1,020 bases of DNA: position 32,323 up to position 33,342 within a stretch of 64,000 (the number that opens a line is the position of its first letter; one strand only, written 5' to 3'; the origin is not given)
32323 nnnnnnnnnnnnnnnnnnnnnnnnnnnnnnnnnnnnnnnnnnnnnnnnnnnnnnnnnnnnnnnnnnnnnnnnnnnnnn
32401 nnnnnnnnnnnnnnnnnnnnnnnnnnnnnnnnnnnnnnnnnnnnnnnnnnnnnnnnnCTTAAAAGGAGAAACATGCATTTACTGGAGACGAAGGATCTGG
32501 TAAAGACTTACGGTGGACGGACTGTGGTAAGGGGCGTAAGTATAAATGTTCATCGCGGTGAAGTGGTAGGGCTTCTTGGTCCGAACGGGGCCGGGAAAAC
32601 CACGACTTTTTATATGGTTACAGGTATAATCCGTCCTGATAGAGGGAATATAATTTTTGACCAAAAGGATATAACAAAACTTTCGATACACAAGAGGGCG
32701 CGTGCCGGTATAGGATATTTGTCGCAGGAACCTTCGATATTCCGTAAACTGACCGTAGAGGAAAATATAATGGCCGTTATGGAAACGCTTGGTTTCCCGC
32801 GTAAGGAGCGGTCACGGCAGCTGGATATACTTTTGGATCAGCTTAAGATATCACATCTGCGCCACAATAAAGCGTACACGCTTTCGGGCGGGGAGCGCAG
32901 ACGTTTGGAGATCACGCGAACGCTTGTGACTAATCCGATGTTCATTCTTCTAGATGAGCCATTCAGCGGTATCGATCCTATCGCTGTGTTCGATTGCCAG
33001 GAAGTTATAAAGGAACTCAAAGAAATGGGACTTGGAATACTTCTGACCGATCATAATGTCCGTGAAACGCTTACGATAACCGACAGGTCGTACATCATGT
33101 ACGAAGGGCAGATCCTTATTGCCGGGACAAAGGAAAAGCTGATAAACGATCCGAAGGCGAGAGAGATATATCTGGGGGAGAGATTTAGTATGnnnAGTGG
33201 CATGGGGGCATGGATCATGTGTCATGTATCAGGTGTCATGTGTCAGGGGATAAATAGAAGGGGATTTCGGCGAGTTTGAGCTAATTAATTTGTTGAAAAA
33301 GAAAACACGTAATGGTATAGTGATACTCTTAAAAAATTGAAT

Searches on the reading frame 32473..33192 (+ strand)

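Call 45: search_protein_families(library=pfam, proteins=[window:32473-33192:+], max_evalue=0.000001)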
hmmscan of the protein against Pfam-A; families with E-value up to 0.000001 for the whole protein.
window:32473-33192:+ (240 aa): 1 family
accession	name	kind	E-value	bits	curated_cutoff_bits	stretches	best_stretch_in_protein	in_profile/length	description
PF00005.33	ABC_tran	-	3.9e-37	128.3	25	1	20-164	2-136/137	ABC transporter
